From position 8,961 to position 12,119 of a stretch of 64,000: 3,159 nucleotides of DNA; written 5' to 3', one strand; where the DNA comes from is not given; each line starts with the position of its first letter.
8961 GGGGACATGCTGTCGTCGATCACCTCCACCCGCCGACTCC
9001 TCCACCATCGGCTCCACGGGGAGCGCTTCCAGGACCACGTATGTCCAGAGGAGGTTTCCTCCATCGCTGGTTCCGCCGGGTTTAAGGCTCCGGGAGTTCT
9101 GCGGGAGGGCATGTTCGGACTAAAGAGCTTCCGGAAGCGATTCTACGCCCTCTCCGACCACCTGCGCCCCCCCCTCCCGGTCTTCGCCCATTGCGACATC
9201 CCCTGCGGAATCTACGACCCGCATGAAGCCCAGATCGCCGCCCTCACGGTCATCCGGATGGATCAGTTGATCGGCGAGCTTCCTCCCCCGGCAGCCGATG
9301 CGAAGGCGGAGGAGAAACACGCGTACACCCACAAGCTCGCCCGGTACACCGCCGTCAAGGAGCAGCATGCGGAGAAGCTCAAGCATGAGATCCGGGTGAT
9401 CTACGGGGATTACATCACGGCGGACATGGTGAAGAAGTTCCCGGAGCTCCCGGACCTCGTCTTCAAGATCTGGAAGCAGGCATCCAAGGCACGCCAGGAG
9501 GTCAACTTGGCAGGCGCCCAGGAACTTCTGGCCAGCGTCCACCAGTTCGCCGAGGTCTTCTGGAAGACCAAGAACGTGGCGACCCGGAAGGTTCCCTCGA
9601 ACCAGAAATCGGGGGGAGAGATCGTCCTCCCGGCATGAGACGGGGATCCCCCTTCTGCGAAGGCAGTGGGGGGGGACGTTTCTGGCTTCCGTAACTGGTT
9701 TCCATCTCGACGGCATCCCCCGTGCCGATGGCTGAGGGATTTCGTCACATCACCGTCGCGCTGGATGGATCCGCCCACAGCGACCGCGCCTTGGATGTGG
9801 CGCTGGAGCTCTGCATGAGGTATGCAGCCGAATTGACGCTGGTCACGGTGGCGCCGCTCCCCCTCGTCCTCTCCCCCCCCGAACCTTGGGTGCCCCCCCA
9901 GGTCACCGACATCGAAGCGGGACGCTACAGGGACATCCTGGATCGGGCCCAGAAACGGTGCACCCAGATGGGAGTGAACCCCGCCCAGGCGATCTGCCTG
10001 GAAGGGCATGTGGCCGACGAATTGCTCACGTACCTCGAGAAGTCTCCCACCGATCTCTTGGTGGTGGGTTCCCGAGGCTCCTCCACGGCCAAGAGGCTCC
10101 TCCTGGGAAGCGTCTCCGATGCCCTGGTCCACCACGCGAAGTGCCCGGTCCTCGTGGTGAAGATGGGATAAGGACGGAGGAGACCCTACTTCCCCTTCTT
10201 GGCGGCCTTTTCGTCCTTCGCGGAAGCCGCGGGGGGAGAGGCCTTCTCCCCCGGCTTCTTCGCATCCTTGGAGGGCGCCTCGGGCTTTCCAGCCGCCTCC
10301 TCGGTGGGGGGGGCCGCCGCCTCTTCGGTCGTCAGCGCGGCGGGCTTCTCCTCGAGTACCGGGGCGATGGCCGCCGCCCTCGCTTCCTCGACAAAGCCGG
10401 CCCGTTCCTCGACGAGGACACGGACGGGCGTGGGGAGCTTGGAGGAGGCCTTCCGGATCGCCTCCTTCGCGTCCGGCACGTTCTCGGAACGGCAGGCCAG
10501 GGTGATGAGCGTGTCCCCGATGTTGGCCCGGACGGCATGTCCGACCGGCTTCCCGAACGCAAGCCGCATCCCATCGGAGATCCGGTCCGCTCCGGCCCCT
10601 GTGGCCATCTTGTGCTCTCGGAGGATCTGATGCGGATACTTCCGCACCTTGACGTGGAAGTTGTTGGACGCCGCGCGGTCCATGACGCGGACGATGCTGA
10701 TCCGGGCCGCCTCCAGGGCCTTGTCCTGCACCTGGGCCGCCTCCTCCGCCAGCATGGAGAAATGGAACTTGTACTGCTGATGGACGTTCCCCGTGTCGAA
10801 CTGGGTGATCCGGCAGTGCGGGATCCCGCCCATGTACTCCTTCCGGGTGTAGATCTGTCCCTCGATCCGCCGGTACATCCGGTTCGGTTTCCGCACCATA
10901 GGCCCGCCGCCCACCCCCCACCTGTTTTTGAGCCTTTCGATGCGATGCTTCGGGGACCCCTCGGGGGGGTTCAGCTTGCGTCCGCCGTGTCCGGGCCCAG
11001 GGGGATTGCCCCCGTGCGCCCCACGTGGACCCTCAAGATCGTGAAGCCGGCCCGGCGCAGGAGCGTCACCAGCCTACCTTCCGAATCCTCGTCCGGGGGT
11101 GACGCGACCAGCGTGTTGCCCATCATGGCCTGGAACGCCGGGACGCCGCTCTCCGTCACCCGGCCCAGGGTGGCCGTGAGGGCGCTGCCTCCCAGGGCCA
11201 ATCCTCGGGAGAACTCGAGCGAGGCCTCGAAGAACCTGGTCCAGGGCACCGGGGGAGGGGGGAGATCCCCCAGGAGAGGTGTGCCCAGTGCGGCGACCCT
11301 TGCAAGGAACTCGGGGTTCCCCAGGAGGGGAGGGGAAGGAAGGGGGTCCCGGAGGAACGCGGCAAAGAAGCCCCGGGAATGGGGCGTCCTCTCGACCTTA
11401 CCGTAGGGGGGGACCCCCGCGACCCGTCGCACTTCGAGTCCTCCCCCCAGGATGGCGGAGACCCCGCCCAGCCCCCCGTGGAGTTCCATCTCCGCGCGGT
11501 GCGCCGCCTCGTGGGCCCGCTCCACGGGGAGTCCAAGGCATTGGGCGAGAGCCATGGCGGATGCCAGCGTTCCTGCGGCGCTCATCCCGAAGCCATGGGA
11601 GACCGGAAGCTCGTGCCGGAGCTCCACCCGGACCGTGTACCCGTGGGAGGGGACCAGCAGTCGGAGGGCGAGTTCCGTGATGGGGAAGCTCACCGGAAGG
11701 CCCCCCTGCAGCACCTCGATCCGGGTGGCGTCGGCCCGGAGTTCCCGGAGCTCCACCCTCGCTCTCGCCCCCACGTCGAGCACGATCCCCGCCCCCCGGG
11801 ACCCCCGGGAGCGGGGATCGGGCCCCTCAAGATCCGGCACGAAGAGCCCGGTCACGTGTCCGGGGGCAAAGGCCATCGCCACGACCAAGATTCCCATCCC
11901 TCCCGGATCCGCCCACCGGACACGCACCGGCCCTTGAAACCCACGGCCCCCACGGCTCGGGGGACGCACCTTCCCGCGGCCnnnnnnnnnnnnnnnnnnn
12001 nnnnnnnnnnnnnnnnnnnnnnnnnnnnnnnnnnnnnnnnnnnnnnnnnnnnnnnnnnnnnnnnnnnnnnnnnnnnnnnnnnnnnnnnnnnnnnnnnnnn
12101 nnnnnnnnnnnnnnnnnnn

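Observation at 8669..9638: Nickel superoxide dismutase with a divergently encoded SodX-type maturation peptidase in an apparently archaeal genome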

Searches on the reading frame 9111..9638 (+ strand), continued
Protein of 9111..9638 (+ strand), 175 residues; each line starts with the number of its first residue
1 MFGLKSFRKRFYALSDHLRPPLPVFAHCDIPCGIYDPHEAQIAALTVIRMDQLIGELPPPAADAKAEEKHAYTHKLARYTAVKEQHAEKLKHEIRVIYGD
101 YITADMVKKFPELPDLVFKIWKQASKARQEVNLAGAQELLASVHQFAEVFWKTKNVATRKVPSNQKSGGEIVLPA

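Call 20: search_solved_structures(query=window:9111-9638:+, show_alignments=2)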
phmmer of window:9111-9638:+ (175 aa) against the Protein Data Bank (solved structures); distinct sequences matched with E-value up to 0.001: 6.
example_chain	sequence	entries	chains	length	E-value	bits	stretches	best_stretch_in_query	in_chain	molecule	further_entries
1t6i_A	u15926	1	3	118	9.2e-17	64.9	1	27-155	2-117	Superoxide dismutase [Ni]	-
1t6q_A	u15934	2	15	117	1.5e-16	64.3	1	27-155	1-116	Superoxide dismutase [Ni]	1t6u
3g4x_A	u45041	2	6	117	4.1e-16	62.8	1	27-155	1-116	Superoxide dismutase [Ni]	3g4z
1q0d_A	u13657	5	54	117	9.9e-16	61.6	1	27-155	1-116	Superoxide dismutase [Ni]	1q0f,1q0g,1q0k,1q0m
4ncq_A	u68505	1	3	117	1.1e-15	61.5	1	28-155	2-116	Superoxide dismutase [Ni]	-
3g50_A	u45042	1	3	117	1.9e-15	60.7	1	27-155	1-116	Superoxide dismutase [Ni]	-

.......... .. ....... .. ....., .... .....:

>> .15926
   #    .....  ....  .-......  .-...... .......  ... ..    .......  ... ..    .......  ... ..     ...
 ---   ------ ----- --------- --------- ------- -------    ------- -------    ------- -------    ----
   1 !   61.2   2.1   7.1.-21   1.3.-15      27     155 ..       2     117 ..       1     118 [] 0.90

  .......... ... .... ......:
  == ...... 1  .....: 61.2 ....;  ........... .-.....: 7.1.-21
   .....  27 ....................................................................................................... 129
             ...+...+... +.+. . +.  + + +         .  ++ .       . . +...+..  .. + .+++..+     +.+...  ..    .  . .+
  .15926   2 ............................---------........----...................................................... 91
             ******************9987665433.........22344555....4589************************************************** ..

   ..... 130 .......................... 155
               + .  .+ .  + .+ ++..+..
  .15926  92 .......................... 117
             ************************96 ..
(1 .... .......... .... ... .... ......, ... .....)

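Call 29: find_encoding_contigs(protein=P0001, flank=6000, max_places=4)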
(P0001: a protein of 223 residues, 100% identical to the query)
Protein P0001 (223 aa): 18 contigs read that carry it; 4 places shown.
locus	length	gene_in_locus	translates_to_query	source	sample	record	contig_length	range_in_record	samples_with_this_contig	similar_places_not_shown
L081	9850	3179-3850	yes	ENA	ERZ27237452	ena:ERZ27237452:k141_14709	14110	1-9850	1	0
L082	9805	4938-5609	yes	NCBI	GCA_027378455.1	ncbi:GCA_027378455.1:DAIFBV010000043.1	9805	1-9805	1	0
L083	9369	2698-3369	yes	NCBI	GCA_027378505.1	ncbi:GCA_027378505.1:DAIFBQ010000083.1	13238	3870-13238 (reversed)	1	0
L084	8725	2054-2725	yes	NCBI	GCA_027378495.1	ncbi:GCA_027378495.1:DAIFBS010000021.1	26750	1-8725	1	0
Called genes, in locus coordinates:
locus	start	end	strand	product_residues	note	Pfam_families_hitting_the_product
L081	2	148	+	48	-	?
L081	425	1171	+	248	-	-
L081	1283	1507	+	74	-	-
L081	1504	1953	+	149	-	PF13456:RVT_3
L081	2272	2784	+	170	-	PF00583:Acetyltransf_1, PF13673:Acetyltransf_10, PF13508:Acetyltransf_7, PF08445:FR47 (faint)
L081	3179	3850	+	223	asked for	PF09055:Sod_Ni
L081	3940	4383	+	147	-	PF00582:Usp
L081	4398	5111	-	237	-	PF00252:Ribosomal_L16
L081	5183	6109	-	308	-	PF00288:GHMP_kinases_N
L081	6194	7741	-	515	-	-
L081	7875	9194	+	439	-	PF16450:Prot_ATP_ID_OB_C, PF07724:AAA_2 (faint), PF13191:AAA_16 (faint), PF00004:AAA, PF07728:AAA_5 (weak), PF23902:AAA_lid_PRS2_C (faint), PF17862:AAA_lid_3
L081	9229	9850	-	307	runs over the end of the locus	PF03144:GTP_EFTU_D2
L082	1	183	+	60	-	?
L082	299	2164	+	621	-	PF00654:Voltage_CLC, PF00571:CBS (weak)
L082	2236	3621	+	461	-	PF20706:GT4-conflict, PF00534:Glycos_transf_1, PF13692:Glyco_trans_1_4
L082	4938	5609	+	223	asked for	PF09055:Sod_Ni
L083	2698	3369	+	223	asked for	PF09055:Sod_Ni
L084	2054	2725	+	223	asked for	PF09055:Sod_Ni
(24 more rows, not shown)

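Call 30: find_encoding_contigs(protein=P0050, flank=6000, max_places=3)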
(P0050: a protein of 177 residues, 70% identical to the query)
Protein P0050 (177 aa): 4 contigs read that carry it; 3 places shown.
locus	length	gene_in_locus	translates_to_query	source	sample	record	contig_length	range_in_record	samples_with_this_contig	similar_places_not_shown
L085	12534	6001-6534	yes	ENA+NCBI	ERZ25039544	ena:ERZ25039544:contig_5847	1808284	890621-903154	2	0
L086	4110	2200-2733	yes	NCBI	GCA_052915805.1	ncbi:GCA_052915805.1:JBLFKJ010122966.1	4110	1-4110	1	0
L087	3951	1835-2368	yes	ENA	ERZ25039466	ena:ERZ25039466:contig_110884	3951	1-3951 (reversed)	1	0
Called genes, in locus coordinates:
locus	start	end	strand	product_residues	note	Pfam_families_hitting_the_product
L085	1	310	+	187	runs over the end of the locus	PF01300:Sua5_yciO_yrdC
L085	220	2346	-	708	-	PF01717:Meth_synt_2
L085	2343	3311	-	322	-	PF01717:Meth_synt_2 (faint), PF08267:Meth_synt_1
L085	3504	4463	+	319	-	PF01259:SAICAR_synt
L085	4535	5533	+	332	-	PF14520:HHH_5, PF00154:RecA_N, PF08423:Rad51, PF13481:AAA_25 (weak), PF06745:ATPase (weak)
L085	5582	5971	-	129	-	PF10502:Peptidase_S26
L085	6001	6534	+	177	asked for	PF09055:Sod_Ni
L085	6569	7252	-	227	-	PF12773:DZR (faint)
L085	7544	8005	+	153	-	-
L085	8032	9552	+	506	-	PF01565:FAD_binding_4, PF02913:FAD-oxidase_C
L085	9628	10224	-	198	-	-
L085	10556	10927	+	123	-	PF00085:Thioredoxin, PF13098:Thioredoxin_2 (weak)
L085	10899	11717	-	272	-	PF01808:AICARFT_IMPCHas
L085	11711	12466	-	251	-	PF02142:MGS, PF01808:AICARFT_IMPCHas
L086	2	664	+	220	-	?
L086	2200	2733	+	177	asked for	PF09055:Sod_Ni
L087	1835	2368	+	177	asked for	PF09055:Sod_Ni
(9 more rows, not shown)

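Call 49: predict_structure(alignment_id=A1)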
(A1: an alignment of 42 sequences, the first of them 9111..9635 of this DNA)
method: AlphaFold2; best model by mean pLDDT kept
length: 175 residues; sequences in the alignment: 42
mean_pLDDT: 88.2   pTM: 0.74
mean pLDDT of the five models: 88.2, 87.1, 87.1, 86.6, 84.9
residues with pLDDT >= 90: 129; 70-90: 26; 50-70: 12; < 50: 8
segments of 3 or more residues with pLDDT < 50: 24-31
pLDDT, mean of each block of 10 residues (from residue 1): 69 76 48 77 96 94 93 96 97 94 95 97 96 96 97 93 85 90
secondary structure, 60 per line:
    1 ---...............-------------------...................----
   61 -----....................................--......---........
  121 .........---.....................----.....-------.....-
elements in order: H4-18 H38-56 H66-101 H104-109 H113-129 H133-153 E158-162 E170-174

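Call 52: fold_search(model_id=the predicted structure, library=pdb)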
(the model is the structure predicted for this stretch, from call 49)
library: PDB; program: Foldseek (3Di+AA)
matches with E <= 10: 338; with E <= 0.001: 16
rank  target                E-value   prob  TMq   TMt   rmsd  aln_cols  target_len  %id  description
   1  3g50_A                2.5e-07  1.00  0.61  0.90   2.2       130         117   34  Crystal Structure of NiSOD D3A mutant at 1.9 A (released 2009-04-28)
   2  1t6u_D                3.1e-07  1.00  0.59  0.88   3.6       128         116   34  Nickel Superoxide Dismutase (NiSOD) Native 1.30 A Structure (released 2004-07-13)
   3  3g50_C                4.3e-07  1.00  0.59  0.87   3.7       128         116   34  Crystal Structure of NiSOD D3A mutant at 1.9 A (released 2009-04-28)
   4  1t6u_A                6.5e-07  1.00  0.61  0.90   2.1       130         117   35  Nickel Superoxide Dismutase (NiSOD) Native 1.30 A Structure (released 2004-07-13)
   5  3g4x_A                6.9e-07  1.00  0.61  0.90   2.1       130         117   34  Crystal Structure of NiSOD Y9F mutant (released 2009-04-28)
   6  1q0d_A                8.1e-07  1.00  0.61  0.90   3.1       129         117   34  Crystal structure of Ni-containing superoxide dismutase with Ni-ligation corresponding to the oxidized state (released 2004-05-18)
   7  1t6u_F                9.4e-07  1.00  0.60  0.90   2.7       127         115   33  Nickel Superoxide Dismutase (NiSOD) Native 1.30 A Structure (released 2004-07-13)
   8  4ncq_A                9.9e-07  1.00  0.60  0.92   1.6       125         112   33  Crystal structure of NiSOD H1A mutant (released 2014-12-24)
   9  3g4x_C                1.2e-06  1.00  0.59  0.88   3.6       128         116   34  Crystal Structure of NiSOD Y9F mutant (released 2009-04-28)
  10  4ncq_B                1.5e-06  1.00  0.57  0.91   3.2       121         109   31  Crystal structure of NiSOD H1A mutant (released 2014-12-24)
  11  1t6q_B                1.6e-06  1.00  0.59  0.91   3.3       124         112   32  Nickel Superoxide Dismutase (NiSOD) CN-treated Apo Structure (released 2004-07-13)
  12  1t6q_A                2.2e-06  1.00  0.58  0.91   3.4       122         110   32  Nickel Superoxide Dismutase (NiSOD) CN-treated Apo Structure (released 2004-07-13)
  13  3g50_B                2.4e-06  1.00  0.58  0.89   3.3       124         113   33  Crystal Structure of NiSOD D3A mutant at 1.9 A (released 2009-04-28)
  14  1t6i_B                2.7e-06  1.00  0.57  0.90   3.2       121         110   31  Nickel Superoxide Dismutase (NiSOD) Apo Structure (released 2004-07-13)
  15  1t6i_A                2.8e-06  1.00  0.58  0.91   3.2       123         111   32  Nickel Superoxide Dismutase (NiSOD) Apo Structure (released 2004-07-13)
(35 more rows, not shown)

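Call 57: list_cluster_members(proteins=[P0265, P0271, P0346, P0333, P0332, P0287, P0282, P0301, P0284, P0286])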
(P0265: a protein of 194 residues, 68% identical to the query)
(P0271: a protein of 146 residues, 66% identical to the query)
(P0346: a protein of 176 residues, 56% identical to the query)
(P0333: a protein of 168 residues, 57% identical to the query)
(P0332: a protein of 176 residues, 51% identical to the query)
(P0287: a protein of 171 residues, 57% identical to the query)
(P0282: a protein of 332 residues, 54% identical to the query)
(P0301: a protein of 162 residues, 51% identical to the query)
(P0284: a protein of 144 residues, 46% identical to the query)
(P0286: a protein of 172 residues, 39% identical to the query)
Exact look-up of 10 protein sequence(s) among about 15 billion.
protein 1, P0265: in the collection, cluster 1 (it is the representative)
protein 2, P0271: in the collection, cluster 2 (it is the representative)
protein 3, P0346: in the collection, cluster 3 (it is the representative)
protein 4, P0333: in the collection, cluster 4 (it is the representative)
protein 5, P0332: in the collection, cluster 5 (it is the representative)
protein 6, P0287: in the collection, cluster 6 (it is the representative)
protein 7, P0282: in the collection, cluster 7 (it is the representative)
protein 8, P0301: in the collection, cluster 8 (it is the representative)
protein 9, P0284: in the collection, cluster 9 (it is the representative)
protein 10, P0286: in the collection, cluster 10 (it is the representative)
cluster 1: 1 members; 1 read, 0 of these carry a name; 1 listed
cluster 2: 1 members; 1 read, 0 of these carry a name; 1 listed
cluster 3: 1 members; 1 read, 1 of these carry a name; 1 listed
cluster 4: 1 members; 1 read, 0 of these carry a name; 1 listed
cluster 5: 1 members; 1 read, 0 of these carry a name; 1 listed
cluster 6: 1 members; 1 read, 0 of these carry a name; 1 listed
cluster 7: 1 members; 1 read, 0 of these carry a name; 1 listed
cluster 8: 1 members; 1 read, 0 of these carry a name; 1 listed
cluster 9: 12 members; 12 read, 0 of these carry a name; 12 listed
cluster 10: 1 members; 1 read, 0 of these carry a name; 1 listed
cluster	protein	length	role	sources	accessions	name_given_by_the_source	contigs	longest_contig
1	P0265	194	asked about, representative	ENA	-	-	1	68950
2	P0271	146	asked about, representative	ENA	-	-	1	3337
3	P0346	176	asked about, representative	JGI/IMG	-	hypothetical protein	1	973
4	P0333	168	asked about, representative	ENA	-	-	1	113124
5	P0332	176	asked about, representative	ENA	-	-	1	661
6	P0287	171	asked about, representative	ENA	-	-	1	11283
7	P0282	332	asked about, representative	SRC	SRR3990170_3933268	-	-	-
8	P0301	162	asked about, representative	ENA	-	-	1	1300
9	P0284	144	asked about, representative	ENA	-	-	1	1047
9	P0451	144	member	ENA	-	-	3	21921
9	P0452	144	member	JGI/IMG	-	-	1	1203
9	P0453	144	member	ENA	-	-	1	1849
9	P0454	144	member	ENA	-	-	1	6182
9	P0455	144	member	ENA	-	-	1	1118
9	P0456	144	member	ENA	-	-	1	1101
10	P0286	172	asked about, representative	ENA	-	-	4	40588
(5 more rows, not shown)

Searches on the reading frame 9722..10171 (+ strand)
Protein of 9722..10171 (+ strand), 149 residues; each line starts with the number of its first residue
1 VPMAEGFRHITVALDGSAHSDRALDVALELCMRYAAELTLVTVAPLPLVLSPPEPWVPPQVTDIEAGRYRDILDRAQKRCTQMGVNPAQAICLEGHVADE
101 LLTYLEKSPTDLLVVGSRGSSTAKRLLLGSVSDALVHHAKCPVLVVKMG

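Call 3: search_protein_families(library=pfam, proteins=[window:9722-10171:+], max_evalue=0.01)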
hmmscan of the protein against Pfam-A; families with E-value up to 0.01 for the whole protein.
window:9722-10171:+ (149 aa): 1 family
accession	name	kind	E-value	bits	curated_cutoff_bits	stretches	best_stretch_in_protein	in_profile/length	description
PF00582.32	Usp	-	9.3e-31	107.7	24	1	7-147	2-141/141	Universal stress protein family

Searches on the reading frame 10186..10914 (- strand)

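Call 23: search_protein_families(library=pfam, proteins=[window:10186-10914:-], max_evalue=0.0001)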
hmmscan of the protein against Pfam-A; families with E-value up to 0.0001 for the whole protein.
window:10186-10914:- (242 aa): 1 family
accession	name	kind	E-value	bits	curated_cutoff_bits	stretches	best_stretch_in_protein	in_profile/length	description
PF00252.24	Ribosomal_L16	-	6.3e-26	91.3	27.9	1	21-166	5-131/132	Ribosomal protein L16p/L10e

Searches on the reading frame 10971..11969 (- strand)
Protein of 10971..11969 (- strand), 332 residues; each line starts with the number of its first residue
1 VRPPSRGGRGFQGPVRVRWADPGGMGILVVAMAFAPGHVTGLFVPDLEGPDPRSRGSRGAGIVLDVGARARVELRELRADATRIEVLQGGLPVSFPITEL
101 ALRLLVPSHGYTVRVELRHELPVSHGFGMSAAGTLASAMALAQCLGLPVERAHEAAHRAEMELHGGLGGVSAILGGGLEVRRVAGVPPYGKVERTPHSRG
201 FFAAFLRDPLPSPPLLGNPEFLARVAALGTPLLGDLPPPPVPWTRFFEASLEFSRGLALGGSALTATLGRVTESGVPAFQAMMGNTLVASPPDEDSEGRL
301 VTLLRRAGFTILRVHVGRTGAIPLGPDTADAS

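Call 23: search_protein_families(library=pfam, proteins=[window:10971-11969:-], max_evalue=0.0001)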
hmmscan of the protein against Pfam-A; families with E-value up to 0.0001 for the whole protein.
window:10971-11969:- (332 aa): 1 family
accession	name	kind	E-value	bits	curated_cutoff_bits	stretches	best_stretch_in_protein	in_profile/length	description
PF00288.32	GHMP_kinases_N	-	3.9e-08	33.8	22.3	1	102-176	7-86/87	GHMP kinases N terminal domain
